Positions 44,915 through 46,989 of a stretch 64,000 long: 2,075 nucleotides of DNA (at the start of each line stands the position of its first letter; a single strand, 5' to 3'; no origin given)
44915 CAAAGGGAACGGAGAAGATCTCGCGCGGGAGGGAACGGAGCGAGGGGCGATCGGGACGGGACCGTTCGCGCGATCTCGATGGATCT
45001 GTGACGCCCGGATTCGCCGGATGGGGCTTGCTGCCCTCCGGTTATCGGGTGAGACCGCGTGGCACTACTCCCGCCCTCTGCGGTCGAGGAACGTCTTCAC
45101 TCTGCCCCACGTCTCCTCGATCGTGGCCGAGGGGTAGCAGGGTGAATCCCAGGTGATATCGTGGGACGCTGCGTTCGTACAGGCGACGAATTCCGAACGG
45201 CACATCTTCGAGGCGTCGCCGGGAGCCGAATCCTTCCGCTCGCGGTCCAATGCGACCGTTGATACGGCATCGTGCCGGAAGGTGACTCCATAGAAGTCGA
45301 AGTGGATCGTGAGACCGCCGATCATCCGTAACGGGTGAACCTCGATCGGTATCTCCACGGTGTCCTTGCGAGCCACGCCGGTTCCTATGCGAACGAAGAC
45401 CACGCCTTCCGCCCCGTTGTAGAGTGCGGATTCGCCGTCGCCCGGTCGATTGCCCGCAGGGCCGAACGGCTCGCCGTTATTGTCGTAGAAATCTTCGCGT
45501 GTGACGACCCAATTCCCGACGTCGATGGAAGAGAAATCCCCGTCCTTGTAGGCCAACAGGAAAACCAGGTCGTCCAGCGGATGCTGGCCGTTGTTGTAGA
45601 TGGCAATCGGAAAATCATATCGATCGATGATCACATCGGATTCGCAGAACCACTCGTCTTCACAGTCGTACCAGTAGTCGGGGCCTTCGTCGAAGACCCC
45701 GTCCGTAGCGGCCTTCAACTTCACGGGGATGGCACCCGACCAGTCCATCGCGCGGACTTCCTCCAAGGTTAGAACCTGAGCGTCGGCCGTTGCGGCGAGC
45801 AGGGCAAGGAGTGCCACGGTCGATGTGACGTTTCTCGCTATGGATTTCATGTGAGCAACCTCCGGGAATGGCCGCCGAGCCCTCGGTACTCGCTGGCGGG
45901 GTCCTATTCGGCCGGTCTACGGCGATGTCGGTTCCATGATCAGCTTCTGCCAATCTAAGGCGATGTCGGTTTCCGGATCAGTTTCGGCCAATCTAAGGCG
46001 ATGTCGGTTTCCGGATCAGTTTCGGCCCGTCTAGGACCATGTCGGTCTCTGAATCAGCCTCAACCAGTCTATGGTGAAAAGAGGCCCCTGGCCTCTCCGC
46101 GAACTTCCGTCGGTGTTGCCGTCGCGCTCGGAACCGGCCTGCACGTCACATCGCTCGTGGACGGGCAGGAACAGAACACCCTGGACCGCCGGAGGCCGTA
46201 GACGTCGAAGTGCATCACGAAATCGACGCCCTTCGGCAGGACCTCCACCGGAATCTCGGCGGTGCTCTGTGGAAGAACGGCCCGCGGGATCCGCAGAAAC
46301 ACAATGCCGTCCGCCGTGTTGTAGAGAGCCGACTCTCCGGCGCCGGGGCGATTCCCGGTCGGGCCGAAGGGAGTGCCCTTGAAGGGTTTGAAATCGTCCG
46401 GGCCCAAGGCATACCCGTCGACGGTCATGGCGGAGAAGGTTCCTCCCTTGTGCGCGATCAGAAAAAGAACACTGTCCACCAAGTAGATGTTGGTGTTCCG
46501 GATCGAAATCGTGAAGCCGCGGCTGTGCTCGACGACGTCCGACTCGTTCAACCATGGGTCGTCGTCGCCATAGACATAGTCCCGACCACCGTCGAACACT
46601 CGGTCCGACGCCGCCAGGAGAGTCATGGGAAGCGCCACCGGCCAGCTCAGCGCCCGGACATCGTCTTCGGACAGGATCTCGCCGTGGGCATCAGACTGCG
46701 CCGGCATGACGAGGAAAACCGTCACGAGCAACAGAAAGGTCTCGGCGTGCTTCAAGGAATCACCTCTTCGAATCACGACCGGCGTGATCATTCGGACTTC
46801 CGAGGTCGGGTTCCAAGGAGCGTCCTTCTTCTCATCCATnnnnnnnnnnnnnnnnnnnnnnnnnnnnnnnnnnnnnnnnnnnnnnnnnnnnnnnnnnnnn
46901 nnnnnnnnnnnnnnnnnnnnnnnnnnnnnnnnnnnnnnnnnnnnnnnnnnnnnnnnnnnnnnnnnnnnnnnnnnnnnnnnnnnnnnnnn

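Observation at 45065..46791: Tandem paralogous secreted proteins of unknown function separated by a 38-bp x4 tandem array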

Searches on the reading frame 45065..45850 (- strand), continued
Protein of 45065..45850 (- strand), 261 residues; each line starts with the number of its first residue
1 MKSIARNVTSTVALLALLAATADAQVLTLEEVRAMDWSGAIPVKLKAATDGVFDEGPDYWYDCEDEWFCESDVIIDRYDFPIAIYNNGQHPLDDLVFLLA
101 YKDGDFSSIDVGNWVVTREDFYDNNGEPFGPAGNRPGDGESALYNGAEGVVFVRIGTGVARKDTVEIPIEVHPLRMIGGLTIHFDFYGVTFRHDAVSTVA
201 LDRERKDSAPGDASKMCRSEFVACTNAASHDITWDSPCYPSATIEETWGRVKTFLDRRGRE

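Call 30: find_related_loci(query=A1, collection=genome_contigs, flank=4000)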
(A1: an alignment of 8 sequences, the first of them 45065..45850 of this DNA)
Query A1 (261 aa) in genome_contigs; peptide patterns used: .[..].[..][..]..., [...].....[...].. (x = any residue, [..] = any of these).
411 stretches matched a pattern; 1 encode a relative of the query (tblastn E <= 1e-3); 1 distinct loci.
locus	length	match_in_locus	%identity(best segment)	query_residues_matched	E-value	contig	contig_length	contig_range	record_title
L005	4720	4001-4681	37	1-255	2e-55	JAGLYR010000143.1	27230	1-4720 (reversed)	MAG: Candidatus Eisenbacteria bacterium isolate RS_13_32 ZL320.bin.32.fa_143, whole genome shotgun sequence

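Call 37: fold_search(model_id=the predicted structure, library=pdb)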
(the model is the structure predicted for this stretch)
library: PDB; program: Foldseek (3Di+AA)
matches with E <= 10: 1496; with E <= 0.001: 0
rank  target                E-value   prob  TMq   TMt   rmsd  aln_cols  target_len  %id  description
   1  7wrk                  2.9e-03  0.96  0.24  0.37  10.2       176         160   10  Structure of hypothetical protein TTHA1873 from Thermus thermophilus (released 2022-03-09)
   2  6sl4_C                3.7e-03  0.94  0.24  0.38   9.9       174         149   11  The unique CBM-Cthe_0271 of Ruminiclostridium thermocellum (released 2020-03-18)
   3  7wwn                  4.6e-03  0.95  0.25  0.38  10.5       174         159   10  Structure of hypothetical protein TTHA1873 from Thermus thermophilus with Potassium mercuric iodide (released 2022-04-06)
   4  7fe5_A                5.1e-03  0.91  0.26  0.32   8.8       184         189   11  AvmM Catalyzes Macrocyclization in Alchivemycin A Biosynthesis (released 2021-09-01)
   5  5fk0_A                5.7e-03  0.94  0.21  0.21   9.6       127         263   13  Yeast delta-COP-I mu-homology domain (released 2015-11-11)
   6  7wwo_A                6.8e-03  0.91  0.24  0.37  10.3       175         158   10  Dimer form of hypothetical protein TTHA1873 from Thermus thermophilus (released 2022-03-09)
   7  7fe0_A                6.8e-03  0.85  0.28  0.35   8.9       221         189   12  AvmM Catalyzes Macrocyclization in Alchivemycin A Biosynthesis (released 2021-09-01)
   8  4txg                  7.6e-03  0.89  0.21  0.09  10.9       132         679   13  Crystal Structure of a Family GH18 Chitinase from Chromobacterium violaceum (released 2015-10-14)
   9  4o02_A                8.1e-03  0.72  0.24  0.09  12.9       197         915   13  AlphaVBeta3 integrin in complex with monoclonal antibody FAB fragment. (released 2014-04-02)
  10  6bt9_A                9.5e-03  0.77  0.17  0.08   7.9       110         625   13  Chitinase ChiA74 from Bacillus thuringiensis (released 2019-03-06)
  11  5fjw_A                1.0e-02  0.91  0.21  0.21   9.6       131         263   12  Yeast delta-COP-I mu-homology domain complexed with Dsl1 WxWx(MSE) peptide (released 2015-11-11)
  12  6xx1_C                1.1e-02  0.90  0.22  0.36   8.3       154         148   10  The unique CBM3-Clocl_1192 of Hungateiclostridium clariflavum (released 2020-05-06)
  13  4b96                  1.1e-02  0.84  0.24  0.37  10.2       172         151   12  Family 3b carbohydrate-binding module from the biomass sensoring system of Clostridium clariflavum (released 2013-09-18)
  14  6bt9_B                1.3e-02  0.75  0.17  0.08   8.2       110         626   12  Chitinase ChiA74 from Bacillus thuringiensis (released 2019-03-06)
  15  6qfs_A                1.4e-02  0.95  0.22  0.46   6.4       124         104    8  Chargeless variant of the Cellulose-binding domain from Cellulomonas fimi (released 2019-12-18)
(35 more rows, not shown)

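Call 44: find_encoding_contigs(protein=P0004, flank=4000)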
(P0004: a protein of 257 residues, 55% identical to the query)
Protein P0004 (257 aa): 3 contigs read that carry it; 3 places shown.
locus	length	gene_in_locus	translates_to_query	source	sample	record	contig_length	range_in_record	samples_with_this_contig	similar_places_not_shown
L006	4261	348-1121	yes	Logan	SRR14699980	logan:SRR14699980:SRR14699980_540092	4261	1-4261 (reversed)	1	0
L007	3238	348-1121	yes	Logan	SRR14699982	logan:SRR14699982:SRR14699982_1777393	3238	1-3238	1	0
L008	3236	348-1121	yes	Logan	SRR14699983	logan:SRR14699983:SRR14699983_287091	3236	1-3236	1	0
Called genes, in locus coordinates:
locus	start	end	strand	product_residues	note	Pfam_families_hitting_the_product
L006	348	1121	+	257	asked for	-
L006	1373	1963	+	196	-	-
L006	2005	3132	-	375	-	PF00072:Response_reg, PF00512:HisKA, PF02518:HATPase_c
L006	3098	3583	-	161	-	PF00072:Response_reg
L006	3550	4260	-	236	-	?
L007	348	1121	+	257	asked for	-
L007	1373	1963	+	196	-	-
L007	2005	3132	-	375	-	PF00072:Response_reg, PF00512:HisKA, PF02518:HATPase_c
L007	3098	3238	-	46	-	?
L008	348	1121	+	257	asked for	-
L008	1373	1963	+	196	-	-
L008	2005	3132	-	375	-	PF00072:Response_reg, PF00512:HisKA, PF02518:HATPase_c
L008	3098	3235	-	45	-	?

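Call 45: find_encoding_contigs(protein=P0006, flank=4000)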
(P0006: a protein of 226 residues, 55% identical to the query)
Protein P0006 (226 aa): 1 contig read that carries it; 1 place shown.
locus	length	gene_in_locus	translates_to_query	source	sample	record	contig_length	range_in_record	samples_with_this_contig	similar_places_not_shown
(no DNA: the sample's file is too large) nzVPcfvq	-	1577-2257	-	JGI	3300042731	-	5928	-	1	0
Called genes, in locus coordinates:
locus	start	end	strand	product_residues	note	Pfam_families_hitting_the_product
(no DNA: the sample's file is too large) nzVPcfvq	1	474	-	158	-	?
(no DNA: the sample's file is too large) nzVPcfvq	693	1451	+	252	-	-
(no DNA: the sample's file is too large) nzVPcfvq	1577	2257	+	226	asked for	-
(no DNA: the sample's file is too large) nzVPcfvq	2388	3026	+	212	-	-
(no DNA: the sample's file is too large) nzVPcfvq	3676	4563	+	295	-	PF08668:HDOD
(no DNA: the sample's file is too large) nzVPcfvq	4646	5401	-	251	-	PF13489:Methyltransf_23, PF13649:Methyltransf_25, PF13847:Methyltransf_31, PF08241:Methyltransf_11, PF08242:Methyltransf_12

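Call 55: search_protein_families(library=ncbifam, proteins=[L005:4031-4690:+], max_evalue=1)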
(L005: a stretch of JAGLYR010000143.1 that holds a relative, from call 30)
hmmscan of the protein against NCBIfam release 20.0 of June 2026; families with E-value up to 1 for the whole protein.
L005:4031-4690:+ (219 aa): 0 families

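Call 57: find_homologous_proteins(query=A3, max_evalue=0.001)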
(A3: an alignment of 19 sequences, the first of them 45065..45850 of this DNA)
Query A3 (19 sequences) (261 aa, profile of the alignment): 15 proteins with E <= 0.001 among 8000 candidates.
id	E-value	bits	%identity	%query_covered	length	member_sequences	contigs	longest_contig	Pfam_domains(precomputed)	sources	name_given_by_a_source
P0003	1.6e-95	337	66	100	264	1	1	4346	-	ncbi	-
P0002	1.2e-93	331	70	99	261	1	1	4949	-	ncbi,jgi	-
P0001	1.4e-93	331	100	100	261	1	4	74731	-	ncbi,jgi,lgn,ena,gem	-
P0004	1.1e-91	325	55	91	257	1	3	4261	-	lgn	-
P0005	2.8e-90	320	52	98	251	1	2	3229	-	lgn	-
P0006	7.2e-88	312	55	95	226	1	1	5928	-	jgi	jgi:hypothetical protein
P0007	8.2e-77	276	53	85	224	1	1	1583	-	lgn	-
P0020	2.5e-47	179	20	67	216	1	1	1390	-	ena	-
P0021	6.5e-46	175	70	46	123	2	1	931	-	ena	-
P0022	3.7e-38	149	64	5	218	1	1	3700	PF07589.17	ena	-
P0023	1.2e-37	148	22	33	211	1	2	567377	PF07589.17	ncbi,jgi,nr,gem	ncbi:MAG: PEP-CTERM sorting domain-containing protein [Candidatus Omnitrophota bacterium]|jgi:hypoth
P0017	2.2e-37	147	27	51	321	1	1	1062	-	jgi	jgi:hypothetical protein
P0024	5.7e-35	139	50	6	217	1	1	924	PF07589.17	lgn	-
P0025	6.9e-9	53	29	29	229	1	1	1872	-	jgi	jgi:hypothetical protein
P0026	2.1e-5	42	28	26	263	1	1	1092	-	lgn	-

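Call 65: find_encoding_contigs(protein=P0005, flank=4000)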
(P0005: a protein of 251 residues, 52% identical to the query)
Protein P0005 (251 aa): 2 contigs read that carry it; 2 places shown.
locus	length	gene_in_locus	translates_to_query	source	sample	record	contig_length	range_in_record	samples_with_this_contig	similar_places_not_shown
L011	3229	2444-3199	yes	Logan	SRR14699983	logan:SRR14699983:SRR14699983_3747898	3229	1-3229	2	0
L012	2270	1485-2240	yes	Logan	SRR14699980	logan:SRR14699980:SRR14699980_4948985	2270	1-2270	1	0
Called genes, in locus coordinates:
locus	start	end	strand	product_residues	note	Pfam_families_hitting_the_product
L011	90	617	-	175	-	PF12822:ECF_trnsprt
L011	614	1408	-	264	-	PF00005:ABC_tran, PF02463:SMC_N (faint), PF13304:AAA_21, PF14258:DUF4350 (weak)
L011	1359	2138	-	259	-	PF02361:CbiQ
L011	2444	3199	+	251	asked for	-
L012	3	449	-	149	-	?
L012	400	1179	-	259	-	PF02361:CbiQ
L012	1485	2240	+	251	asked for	-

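Call 66: predict_structure(alignment_id=A4)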
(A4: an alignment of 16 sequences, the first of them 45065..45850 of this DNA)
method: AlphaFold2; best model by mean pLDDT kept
length: 261 residues; sequences in the alignment: 16
mean_pLDDT: 64.8   pTM: 0.64
mean pLDDT of the five models: 64.8, 62.9, 62.1, 61.3, 61.0
residues with pLDDT >= 90: 19; 70-90: 101; 50-70: 62; < 50: 79
segments of 3 or more residues with pLDDT < 50: 53-63, 130-139, 194-218, 226-253
pLDDT, mean of each block of 10 residues (from residue 1): 84 71 79 70 59 44 54 73 80 86 87 90 62 42 71 89 87 77 80 47 40 47 49 29 39 50 50
secondary structure, 60 per line:
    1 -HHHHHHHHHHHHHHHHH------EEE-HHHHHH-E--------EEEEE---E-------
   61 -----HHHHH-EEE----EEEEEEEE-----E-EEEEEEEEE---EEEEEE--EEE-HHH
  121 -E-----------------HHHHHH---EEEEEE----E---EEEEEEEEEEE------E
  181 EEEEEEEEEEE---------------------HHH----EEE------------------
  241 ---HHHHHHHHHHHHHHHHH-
elements in order: H2-18 E25-27 H29-34 E45-49 H66-70 E72-74 E79-86 E94-102 E106-111 E114-116 H140-145 E149-154 E163-173 E180-191 E220-222 H244-260

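Call 69: search_solved_structures(query=A3, max_evalue=1)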
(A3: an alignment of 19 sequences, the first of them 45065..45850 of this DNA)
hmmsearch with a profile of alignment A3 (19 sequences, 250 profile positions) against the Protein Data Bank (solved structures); distinct sequences matched with E-value up to 1: 0.

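Call 77: search_protein_families(library=ncbifam, proteins=[P0022, P0023, P0024, P0025, P0026, P0012, P0015], max_evalue=0.001)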
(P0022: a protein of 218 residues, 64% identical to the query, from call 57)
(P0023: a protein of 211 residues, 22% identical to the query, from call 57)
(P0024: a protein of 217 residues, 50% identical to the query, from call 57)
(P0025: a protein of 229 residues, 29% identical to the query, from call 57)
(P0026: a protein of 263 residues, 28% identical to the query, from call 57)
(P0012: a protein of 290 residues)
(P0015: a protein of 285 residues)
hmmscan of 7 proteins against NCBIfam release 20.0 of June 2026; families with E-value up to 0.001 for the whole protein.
P0022 (218 aa): 4 families
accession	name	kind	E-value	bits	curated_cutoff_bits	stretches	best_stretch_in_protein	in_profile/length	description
NF038141.1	choice_anch_N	equivalog_domain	1.9e-12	48.1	40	1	23-175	3-184/184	choice-of-anchor N protein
NF033554.9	floc_PepA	equivalog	0.0001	22.2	80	1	190-212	238-260/261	flocculation-associated PEP-CTERM protein PepA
NF038125.1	PEP_CTERM_THxN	subfamily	0.00018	21.2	85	1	188-211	222-245/246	THxN family PEP-CTERM protein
TIGR02595.1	PEP_CTERM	domain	0.00024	21.7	16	1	189-210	1-21/24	PEP-CTERM sorting domain-containing protein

P0023 (211 aa): 9 families
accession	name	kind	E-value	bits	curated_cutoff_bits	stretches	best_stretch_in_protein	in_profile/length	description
NF038141.1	choice_anch_N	equivalog_domain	9e-13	49.2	40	1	23-174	4-184/184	choice-of-anchor N protein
NF033554.9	floc_PepA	equivalog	8.8e-10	38.8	80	1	17-210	117-260/261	flocculation-associated PEP-CTERM protein PepA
NF038125.1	PEP_CTERM_THxN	subfamily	3.4e-08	33.4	85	1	181-210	215-246/246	THxN family PEP-CTERM protein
NF041538.1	PEP_EDSA_1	subfamily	9.9e-08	32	100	1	183-210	280-307/307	EDSAP-1 family PEP-CTERM protein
TIGR02595.1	PEP_CTERM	domain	1.2e-06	28.9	16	1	187-210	1-24/24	PEP-CTERM sorting domain-containing protein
NF038129.1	PEP_NF038129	equivalog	6.2e-05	22.9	65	1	184-210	168-194/194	NF038129 family PEP-CTERM protein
NF038120.1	PEP_CTERM_QFxxD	subfamily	0.00013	21.9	80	1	184-209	190-215/215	NF038120 family PEP-CTERM protein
NF041927.1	Xrt_dep_XDP1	equivalog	0.00018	21.6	125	1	185-210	217-242/242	exosortase-dependent surface protein XDP1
NF038118.1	PEP_CTERM_CCXG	equivalog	0.00035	20.3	90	1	184-210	173-199/199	CCXG family PEP-CTERM protein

P0024 (217 aa): 6 families
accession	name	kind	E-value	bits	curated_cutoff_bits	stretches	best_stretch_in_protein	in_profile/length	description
NF038141.1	choice_anch_N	equivalog_domain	1.2e-09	39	40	1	23-176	2-184/184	choice-of-anchor N protein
TIGR02595.1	PEP_CTERM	domain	4.2e-05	24.1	16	1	194-217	1-23/24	PEP-CTERM sorting domain-containing protein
NF038125.1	PEP_CTERM_THxN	subfamily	0.00014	21.5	85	1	192-217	221-246/246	THxN family PEP-CTERM protein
NF041538.1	PEP_EDSA_1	subfamily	0.00025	20.8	100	1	193-217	283-307/307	EDSAP-1 family PEP-CTERM protein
NF041927.1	Xrt_dep_XDP1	equivalog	0.00026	21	125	1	188-217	214-242/242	exosortase-dependent surface protein XDP1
NF038129.1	PEP_NF038129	equivalog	0.00032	20.6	65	1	188-217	165-194/194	NF038129 family PEP-CTERM protein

P0025 (229 aa): 1 family
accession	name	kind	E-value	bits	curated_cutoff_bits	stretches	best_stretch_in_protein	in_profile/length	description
NF038141.1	choice_anch_N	equivalog_domain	6.4e-08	33.4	40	1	59-198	20-184/184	choice-of-anchor N protein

P0026 (263 aa): 2 families
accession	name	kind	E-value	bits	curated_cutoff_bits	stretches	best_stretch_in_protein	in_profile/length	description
NF038141.1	choice_anch_N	equivalog_domain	1.1e-30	107.6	40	1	24-233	1-184/184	choice-of-anchor N protein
TIGR02595.1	PEP_CTERM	domain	0.00054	20.6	16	1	236-258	1-23/24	PEP-CTERM sorting domain-containing protein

P0012 (290 aa): 2 families
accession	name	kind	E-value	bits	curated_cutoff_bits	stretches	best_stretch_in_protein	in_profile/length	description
NF033554.9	floc_PepA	equivalog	2.9e-05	24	80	1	141-283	128-260/261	flocculation-associated PEP-CTERM protein PepA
NF038125.1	PEP_CTERM_THxN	subfamily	0.0003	20.4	85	1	244-283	208-246/246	THxN family PEP-CTERM protein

P0015 (285 aa): 1 family
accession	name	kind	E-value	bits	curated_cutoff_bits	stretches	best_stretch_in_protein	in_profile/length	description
NF041927.1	Xrt_dep_XDP1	equivalog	0.00039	20.5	125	1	229-277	194-241/242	exosortase-dependent surface protein XDP1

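Call 91: find_encoding_contigs(protein=P0021, flank=2000, max_places=3)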
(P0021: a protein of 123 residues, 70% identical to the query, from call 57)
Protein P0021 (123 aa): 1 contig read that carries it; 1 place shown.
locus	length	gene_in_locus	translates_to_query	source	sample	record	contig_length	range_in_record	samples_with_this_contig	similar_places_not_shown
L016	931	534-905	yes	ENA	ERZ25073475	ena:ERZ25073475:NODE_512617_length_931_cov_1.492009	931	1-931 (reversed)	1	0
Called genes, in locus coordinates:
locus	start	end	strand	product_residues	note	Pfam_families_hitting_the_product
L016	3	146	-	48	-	?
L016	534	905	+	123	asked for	-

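Call 92: find_encoding_contigs(protein=P0007, flank=2000, max_places=3)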
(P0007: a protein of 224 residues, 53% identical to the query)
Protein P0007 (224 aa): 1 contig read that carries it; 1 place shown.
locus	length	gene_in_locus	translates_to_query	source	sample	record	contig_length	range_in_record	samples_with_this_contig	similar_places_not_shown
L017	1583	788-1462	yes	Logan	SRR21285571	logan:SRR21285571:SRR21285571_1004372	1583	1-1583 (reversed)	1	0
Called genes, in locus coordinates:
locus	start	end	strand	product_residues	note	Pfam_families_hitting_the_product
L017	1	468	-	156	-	?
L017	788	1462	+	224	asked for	-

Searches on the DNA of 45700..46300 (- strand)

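Call 8: search_rna_families(source=window, start=45700, end=46300, threshold=evalue, max_evalue=10)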
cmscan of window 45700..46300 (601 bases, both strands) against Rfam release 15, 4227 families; matches with E-value up to 10: 0.
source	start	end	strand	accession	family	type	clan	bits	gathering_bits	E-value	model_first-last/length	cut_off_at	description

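Call 63: search_dna_similar(query=window:45882-46071:-, collection=plasmids, mode=distant, max_evalue=0.01)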
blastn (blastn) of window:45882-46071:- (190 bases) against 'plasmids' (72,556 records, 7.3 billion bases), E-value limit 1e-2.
No match.

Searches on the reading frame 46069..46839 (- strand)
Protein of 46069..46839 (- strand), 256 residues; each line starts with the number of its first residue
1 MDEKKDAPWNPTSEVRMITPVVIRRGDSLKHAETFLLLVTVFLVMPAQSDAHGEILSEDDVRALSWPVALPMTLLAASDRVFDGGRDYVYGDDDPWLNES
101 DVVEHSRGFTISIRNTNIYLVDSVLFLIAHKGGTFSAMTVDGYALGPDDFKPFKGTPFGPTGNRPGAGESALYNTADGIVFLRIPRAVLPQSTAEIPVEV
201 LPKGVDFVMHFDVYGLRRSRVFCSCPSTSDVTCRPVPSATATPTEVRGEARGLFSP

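Call 4: search_protein_families(library=pfam, proteins=[window:46069-46791:-], max_evalue=1)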
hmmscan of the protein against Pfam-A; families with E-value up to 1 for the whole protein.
window:46069-46791:- (240 aa): 1 family
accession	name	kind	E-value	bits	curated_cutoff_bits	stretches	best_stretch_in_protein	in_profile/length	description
PF08666.17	SAF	-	0.1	13.6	21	0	37-59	13-35/63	SAF domain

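Call 27: search_protein_families(library=ncbifam, proteins=[window:46069-46791:-], max_evalue=1)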
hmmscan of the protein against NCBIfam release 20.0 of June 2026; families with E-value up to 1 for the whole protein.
window:46069-46791:- (240 aa): 0 families

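Call 49: find_encoding_contigs(protein=window:46069-46839:-, flank=1500, max_places=10)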
Protein window:46069-46839:- (256 aa): 8 contigs read that carry it; 2 places shown.
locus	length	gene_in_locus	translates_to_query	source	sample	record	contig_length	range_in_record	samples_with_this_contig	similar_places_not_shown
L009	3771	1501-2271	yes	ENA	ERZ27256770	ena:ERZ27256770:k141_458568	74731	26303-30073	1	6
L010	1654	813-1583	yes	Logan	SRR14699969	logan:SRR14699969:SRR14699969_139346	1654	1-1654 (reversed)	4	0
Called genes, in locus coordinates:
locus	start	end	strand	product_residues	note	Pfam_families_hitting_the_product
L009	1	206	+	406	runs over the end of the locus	PF02447:GntP_permease (weak), PF04165:DUF401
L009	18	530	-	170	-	-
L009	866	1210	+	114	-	PF02311:AraC_binding, PF07883:Cupin_2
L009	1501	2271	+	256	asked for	-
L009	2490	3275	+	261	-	-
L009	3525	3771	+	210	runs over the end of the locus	-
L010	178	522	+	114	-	PF02311:AraC_binding, PF07883:Cupin_2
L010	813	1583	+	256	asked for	-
